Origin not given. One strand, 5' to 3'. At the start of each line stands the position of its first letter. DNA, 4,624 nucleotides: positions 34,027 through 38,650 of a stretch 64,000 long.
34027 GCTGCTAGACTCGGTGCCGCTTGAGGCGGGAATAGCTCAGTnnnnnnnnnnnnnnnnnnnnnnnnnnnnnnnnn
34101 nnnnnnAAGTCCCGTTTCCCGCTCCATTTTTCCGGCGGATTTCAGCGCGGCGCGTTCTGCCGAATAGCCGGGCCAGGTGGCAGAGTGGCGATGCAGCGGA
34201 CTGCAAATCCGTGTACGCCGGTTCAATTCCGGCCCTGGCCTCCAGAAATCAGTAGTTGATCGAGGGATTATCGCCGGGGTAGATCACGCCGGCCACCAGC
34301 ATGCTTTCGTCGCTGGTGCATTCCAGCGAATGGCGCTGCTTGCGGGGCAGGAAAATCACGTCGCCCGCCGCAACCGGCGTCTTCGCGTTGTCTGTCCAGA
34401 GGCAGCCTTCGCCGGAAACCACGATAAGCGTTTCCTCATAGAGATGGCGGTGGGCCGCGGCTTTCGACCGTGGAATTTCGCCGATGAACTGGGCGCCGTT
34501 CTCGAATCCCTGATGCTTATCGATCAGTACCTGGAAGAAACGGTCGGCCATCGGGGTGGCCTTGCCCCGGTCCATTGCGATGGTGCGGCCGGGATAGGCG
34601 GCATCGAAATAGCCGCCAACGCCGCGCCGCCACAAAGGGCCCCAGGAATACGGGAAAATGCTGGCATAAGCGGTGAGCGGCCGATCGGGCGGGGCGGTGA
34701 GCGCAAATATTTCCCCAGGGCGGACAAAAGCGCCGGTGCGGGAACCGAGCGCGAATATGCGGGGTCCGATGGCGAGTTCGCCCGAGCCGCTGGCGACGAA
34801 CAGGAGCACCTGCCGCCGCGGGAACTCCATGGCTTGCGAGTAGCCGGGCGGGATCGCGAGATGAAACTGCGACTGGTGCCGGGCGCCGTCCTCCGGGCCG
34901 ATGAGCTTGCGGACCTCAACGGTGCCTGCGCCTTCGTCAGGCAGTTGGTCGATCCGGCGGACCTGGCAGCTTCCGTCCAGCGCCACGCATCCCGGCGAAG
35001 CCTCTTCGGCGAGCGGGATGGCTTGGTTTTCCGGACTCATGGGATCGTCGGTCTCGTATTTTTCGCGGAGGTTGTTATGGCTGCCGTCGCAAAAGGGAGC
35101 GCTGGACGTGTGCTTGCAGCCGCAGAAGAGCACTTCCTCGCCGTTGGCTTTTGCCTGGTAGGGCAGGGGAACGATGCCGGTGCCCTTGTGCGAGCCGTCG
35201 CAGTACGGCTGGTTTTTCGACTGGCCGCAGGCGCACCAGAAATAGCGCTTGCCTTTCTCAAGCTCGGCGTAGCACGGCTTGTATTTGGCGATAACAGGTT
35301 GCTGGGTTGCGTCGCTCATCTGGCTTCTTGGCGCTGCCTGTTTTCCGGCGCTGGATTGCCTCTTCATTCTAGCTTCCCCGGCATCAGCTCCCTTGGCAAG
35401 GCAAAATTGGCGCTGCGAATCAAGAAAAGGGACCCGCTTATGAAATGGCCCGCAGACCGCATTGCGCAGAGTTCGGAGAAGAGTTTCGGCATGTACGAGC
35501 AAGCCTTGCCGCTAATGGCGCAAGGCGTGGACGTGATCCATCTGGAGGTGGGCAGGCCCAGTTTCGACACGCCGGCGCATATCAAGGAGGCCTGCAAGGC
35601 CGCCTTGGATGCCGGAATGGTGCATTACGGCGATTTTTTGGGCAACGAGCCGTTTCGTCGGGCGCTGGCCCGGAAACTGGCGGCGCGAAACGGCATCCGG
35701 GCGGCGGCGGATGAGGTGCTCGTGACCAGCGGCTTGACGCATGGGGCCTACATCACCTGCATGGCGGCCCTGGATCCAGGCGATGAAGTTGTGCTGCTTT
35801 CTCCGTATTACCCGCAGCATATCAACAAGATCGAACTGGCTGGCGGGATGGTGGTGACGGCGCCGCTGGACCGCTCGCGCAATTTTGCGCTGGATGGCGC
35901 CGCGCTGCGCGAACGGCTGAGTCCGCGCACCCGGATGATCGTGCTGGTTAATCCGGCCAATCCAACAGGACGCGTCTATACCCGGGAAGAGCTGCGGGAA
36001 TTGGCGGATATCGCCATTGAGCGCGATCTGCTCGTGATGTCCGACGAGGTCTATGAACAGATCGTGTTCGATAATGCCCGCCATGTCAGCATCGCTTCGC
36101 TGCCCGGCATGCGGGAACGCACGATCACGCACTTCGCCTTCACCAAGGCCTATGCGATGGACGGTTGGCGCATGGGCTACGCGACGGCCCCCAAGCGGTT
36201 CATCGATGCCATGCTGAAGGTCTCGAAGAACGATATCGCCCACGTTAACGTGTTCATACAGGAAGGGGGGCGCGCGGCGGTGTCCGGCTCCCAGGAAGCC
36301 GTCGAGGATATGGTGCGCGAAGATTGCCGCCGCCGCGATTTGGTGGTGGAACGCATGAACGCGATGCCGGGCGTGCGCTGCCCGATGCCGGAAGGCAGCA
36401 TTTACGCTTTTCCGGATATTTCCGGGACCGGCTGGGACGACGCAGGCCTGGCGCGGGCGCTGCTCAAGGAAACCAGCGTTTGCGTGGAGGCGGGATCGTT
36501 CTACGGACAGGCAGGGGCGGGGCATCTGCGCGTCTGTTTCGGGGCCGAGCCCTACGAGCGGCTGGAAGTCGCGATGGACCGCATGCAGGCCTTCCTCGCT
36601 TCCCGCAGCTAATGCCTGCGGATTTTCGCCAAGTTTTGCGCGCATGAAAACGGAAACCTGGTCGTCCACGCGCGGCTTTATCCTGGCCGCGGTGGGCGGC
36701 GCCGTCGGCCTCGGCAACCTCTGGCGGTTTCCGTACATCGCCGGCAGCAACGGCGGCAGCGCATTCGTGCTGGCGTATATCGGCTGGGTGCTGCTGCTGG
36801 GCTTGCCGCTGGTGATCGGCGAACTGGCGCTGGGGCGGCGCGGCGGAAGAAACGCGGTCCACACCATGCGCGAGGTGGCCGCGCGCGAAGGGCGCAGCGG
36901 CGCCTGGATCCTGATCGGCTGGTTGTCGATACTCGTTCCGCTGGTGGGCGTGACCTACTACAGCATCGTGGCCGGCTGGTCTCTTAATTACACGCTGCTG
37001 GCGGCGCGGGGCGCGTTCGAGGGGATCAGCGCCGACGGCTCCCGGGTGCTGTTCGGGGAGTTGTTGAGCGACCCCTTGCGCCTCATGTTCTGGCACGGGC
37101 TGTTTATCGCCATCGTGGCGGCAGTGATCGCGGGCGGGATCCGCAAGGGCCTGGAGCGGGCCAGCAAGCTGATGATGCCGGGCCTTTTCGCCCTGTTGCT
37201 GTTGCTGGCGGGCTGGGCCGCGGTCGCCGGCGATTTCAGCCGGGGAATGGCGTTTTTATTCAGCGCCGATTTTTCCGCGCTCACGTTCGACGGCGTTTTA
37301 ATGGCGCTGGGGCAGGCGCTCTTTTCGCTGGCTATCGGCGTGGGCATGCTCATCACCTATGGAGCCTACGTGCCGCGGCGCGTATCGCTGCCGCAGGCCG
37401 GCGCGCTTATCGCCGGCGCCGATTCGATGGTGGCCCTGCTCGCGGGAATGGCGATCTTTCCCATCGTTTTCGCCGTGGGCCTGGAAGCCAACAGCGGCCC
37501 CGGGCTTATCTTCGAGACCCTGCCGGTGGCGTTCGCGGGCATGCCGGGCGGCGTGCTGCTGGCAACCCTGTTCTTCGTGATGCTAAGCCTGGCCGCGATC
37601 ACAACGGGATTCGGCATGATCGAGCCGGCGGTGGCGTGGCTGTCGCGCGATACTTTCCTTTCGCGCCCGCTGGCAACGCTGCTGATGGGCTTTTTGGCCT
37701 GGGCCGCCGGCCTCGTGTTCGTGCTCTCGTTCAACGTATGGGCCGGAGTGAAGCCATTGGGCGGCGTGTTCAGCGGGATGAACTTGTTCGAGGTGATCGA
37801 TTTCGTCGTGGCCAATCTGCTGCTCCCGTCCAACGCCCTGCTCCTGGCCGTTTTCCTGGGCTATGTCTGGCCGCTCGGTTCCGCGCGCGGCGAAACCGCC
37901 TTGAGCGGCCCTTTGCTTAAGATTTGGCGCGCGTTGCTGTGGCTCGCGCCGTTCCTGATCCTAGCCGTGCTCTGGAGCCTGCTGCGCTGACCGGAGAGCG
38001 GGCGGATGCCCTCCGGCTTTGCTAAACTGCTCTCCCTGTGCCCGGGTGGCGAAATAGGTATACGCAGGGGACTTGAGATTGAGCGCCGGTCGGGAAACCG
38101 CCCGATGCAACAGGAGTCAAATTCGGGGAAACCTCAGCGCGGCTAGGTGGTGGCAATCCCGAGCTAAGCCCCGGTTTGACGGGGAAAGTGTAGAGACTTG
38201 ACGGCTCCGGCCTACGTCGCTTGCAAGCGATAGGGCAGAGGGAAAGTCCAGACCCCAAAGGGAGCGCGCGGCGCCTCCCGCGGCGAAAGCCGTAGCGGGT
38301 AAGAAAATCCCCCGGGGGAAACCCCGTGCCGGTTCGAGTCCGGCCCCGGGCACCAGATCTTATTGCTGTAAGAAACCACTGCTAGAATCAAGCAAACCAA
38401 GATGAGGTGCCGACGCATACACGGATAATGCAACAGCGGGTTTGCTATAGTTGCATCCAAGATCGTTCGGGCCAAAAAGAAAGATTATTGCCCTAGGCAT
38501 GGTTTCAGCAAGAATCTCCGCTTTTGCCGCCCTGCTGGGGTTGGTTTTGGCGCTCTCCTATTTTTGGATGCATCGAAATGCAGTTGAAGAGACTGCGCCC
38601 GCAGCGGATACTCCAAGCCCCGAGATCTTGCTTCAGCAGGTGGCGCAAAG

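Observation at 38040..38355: tRNA-Leu(UAA) gene interrupted by a 229-nt group I intron in the anticodon loop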

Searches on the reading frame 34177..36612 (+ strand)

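Call 9: search_protein_families(library=pfam, proteins=[window:34177-36612:+])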
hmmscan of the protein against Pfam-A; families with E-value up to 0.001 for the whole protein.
window:34177-36612:+ (811 aa): 2 families
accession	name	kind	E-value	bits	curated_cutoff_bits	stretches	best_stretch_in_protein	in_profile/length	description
PF00155.27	Aminotran_1_2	-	1.9e-59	202.1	19.7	1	452-801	2-359/361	Aminotransferase class I and II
PF01212.27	Beta_elim_lyase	-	2.2e-05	24.4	27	1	464-623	5-168/288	Beta-eliminating lyase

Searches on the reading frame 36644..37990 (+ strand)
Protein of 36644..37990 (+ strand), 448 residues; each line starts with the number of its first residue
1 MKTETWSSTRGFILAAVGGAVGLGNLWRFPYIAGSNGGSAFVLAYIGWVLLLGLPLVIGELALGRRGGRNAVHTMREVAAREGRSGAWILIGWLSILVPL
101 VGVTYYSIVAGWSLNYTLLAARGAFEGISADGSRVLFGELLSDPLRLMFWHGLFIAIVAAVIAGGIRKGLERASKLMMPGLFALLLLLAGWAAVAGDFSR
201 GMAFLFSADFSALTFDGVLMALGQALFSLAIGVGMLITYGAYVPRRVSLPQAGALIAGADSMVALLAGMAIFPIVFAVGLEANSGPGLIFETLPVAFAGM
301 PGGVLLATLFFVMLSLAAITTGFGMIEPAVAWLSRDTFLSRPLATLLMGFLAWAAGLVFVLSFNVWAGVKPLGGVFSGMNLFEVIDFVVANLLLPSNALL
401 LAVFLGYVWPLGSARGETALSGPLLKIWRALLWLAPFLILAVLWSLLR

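Call 9: search_protein_families(library=pfam, proteins=[window:36644-37990:+])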
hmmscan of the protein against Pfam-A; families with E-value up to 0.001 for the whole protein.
window:36644-37990:+ (448 aa): 1 family
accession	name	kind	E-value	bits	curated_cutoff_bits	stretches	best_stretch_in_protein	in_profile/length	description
PF00209.24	SNF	-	5.8e-40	137.9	27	2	4-118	2-110/524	Sodium:neurotransmitter symporter family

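Call 12: find_encoding_contigs(protein=window:36644-37990:+, flank=3000, max_places=6)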
Protein window:36644-37990:+ (448 aa): 5 contigs read that carry it; 5 places shown.
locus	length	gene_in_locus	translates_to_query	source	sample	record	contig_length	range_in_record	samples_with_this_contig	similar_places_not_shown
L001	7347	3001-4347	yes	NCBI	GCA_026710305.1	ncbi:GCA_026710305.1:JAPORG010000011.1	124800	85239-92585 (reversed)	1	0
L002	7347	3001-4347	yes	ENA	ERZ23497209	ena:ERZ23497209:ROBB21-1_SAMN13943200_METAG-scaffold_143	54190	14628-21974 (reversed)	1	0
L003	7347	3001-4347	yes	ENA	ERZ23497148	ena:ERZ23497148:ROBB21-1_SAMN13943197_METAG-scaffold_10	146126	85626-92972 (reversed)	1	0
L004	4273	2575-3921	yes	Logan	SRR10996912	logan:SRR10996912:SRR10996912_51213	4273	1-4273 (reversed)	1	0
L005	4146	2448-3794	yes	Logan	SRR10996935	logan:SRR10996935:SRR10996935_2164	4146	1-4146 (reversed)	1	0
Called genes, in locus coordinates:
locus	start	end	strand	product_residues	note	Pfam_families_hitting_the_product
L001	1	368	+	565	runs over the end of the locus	PF12708:Pect-lyase_RHGA_epim (weak)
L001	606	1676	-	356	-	PF09360:zf-CDGSH, PF02311:AraC_binding (faint), PF07883:Cupin_2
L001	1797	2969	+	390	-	PF00155:Aminotran_1_2, PF01212:Beta_elim_lyase (weak)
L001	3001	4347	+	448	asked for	PF00209:SNF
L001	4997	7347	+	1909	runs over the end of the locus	PF00082:Peptidase_S8, PF05345:He_PIG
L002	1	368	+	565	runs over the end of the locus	PF12708:Pect-lyase_RHGA_epim (weak)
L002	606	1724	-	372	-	PF09360:zf-CDGSH, PF02311:AraC_binding (faint), PF09360:zf-CDGSH (weak), PF07883:Cupin_2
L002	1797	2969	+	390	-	PF00155:Aminotran_1_2, PF01212:Beta_elim_lyase (weak)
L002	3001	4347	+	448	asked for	PF00209:SNF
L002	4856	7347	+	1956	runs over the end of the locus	PF00082:Peptidase_S8, PF05345:He_PIG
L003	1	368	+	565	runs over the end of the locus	PF12708:Pect-lyase_RHGA_epim (weak)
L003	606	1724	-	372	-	PF09360:zf-CDGSH, PF02311:AraC_binding (faint), PF07883:Cupin_2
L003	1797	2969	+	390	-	PF00155:Aminotran_1_2, PF01212:Beta_elim_lyase (weak)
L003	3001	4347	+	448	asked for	PF00209:SNF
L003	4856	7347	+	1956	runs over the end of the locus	PF00082:Peptidase_S8, PF05345:He_PIG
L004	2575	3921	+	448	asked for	PF00209:SNF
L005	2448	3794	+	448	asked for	PF00209:SNF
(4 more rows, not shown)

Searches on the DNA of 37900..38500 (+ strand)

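Call 4: search_rna_families(source=window, start=37900, end=38500, threshold=evalue, max_evalue=10, show_alignments=5)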
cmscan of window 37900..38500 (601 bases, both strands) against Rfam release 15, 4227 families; matches with E-value up to 10: 7.
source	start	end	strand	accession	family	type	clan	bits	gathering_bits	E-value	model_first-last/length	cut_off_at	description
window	38116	38205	+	RF00028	Intron_gpI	Intron;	-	28.9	50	2e-05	53-154/253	no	Group I catalytic intron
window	38354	38377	-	RF01414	Dicty_Class_I_RNA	Gene;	-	23.4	41.5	0.063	1-56/56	no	Class I RNA from Dictyostelium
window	38314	38345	+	RF01053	Deinococcus_Y_RNA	Gene;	-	17.8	80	1.9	52-83/126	no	Deinococcus radiodurans Y RNA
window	38313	38343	+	RF01852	tRNA-Sec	Gene; tRNA;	CL00001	15.7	47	3.2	48-82/91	no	Selenocysteine transfer RNA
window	37944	38023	+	RF02128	GNAS-AS1_2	Gene; lncRNA;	-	14.6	47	7.2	44-118/118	no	GNAS antisense RNA 1 conserved region 2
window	38282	38319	+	RF03050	RAGATH-25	Gene; sRNA;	-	12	49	4.6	1-50/50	no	RAGATH-25 RNA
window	38241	38318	+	RF00010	RNaseP_bact_a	Gene; ribozyme;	CL00002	9.2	100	1.3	45-222/367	no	Bacterial RNase P class A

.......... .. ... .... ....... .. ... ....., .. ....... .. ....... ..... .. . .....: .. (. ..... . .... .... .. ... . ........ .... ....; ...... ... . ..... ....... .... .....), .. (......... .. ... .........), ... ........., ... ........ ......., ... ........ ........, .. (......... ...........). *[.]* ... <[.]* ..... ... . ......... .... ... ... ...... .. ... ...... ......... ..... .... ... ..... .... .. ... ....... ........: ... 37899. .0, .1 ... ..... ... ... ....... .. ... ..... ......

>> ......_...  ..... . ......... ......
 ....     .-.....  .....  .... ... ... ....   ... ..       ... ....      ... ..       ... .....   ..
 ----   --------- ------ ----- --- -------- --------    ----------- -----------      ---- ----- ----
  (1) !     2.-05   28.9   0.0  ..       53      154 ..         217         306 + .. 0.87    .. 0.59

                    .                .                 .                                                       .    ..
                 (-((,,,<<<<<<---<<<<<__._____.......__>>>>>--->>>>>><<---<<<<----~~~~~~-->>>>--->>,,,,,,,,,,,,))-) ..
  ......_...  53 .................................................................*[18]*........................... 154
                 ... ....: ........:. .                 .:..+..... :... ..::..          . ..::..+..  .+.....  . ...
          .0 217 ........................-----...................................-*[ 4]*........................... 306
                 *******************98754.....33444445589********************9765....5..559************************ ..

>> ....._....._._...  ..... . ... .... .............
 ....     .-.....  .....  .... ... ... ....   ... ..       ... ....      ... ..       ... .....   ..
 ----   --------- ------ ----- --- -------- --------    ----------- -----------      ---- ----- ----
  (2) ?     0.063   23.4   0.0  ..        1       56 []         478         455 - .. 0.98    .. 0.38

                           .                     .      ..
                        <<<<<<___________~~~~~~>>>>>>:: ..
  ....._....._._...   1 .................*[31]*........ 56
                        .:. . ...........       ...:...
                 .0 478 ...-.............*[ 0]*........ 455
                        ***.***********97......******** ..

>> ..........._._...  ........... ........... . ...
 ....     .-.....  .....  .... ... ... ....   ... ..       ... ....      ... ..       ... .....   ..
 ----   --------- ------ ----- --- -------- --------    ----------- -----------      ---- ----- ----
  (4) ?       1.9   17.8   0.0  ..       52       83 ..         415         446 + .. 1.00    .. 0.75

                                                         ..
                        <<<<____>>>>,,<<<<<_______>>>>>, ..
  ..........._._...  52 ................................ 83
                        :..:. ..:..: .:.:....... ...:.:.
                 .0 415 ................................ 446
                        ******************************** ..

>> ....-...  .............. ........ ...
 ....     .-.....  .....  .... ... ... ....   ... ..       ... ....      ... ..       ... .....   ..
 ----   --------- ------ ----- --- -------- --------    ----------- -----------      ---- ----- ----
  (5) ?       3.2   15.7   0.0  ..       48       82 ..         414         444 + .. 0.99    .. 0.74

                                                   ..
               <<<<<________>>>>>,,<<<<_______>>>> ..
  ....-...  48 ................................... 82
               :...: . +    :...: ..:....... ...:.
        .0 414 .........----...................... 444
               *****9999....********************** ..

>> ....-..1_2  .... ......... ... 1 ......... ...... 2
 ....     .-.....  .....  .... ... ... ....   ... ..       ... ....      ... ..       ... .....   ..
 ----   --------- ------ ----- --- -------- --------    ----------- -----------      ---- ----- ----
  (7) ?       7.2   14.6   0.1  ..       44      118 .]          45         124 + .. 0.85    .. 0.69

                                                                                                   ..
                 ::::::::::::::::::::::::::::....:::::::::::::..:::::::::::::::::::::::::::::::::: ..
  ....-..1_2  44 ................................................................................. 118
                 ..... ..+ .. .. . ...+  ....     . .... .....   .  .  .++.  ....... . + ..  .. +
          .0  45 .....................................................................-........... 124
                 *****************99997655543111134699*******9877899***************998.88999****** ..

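Call 65: search_dna_similar(query=window:38040-38355:+, collection=phages, mode=distant, max_rows=25)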
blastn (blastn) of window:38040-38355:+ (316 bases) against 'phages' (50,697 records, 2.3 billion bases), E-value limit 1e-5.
Records with a match: 6; places in all: 8; records where one place covers at least 80% of the query: 0.
Best place of each record, by identity: >=99% 2; 80-90% 2; 60-80% 2.
By first word of the organism name: Gordonia 2; Vibrio 2; Acinetobacter 2.
By host as written in the record: Gordonia terrae 3612 2; Vibrio sp. 11985 2; - 2.
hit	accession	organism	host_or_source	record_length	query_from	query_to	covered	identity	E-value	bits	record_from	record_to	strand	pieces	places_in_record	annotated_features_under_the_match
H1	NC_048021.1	Gordonia phage Daredevil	Gordonia terrae 3612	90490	42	271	73%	69.3%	3e-13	82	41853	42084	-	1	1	none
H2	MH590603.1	Gordonia phage Daredevil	Gordonia terrae 3612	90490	42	271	73%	69.3%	3e-13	82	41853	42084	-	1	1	none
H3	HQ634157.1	Vibrio phage 11895-B1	Vibrio sp. 11985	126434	81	131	16%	84.3%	4e-6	57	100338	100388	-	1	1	hypothetical protein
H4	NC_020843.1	Vibrio phage 11895-B1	Vibrio sp. 11985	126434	81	131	16%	84.3%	4e-6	57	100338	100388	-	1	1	terminase large subunit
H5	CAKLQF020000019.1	Acinetobacter phage MD-2021a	not known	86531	286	316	10%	100.0%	4e-6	57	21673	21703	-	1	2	tRNA-Leu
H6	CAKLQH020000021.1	Acinetobacter phage MD-2021a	not known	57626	286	316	10%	100.0%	4e-6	57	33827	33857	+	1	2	tRNA-Leu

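Call 66: get_annotated_region(hit=H1, flank=1500)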
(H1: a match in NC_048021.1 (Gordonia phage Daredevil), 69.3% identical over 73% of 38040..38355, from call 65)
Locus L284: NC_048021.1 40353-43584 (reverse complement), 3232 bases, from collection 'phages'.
description: Gordonia phage Daredevil, complete genome.
organism: Gordonia phage Daredevil (NCBI taxid 2283286)
taxonomy: Viruses; Duplodnaviria; Heunggongvirae; Uroviricota; Caudoviricetes; Daredevilvirus; Daredevilvirus daredevil
host: Gordonia terrae 3612; source: soil; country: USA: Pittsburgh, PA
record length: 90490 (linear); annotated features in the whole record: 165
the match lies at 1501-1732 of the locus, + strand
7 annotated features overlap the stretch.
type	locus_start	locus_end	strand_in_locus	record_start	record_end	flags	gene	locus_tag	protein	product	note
CDS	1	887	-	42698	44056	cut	54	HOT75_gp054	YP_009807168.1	integrase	-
CDS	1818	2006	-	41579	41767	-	53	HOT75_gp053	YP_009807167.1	hypothetical protein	-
CDS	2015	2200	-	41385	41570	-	52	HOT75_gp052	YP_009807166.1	hypothetical protein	-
CDS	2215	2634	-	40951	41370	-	51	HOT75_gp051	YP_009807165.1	HNH endonuclease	-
CDS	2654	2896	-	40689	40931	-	50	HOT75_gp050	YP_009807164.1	hypothetical protein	-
CDS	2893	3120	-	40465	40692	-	49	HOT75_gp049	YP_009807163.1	hypothetical protein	-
CDS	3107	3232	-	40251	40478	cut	48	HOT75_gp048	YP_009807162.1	hypothetical protein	-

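Call 68: search_with_rna_model(model_id=R1, source=L284, max_evalue=0.01, show_alignments=1)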
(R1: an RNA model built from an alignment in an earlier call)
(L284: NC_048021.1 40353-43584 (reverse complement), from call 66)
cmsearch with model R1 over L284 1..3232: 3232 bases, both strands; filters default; matches with E-value up to 0.01: 1.
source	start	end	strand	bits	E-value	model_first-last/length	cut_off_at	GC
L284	1480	1733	+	136.7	5.6e-47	1-247/247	no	0.65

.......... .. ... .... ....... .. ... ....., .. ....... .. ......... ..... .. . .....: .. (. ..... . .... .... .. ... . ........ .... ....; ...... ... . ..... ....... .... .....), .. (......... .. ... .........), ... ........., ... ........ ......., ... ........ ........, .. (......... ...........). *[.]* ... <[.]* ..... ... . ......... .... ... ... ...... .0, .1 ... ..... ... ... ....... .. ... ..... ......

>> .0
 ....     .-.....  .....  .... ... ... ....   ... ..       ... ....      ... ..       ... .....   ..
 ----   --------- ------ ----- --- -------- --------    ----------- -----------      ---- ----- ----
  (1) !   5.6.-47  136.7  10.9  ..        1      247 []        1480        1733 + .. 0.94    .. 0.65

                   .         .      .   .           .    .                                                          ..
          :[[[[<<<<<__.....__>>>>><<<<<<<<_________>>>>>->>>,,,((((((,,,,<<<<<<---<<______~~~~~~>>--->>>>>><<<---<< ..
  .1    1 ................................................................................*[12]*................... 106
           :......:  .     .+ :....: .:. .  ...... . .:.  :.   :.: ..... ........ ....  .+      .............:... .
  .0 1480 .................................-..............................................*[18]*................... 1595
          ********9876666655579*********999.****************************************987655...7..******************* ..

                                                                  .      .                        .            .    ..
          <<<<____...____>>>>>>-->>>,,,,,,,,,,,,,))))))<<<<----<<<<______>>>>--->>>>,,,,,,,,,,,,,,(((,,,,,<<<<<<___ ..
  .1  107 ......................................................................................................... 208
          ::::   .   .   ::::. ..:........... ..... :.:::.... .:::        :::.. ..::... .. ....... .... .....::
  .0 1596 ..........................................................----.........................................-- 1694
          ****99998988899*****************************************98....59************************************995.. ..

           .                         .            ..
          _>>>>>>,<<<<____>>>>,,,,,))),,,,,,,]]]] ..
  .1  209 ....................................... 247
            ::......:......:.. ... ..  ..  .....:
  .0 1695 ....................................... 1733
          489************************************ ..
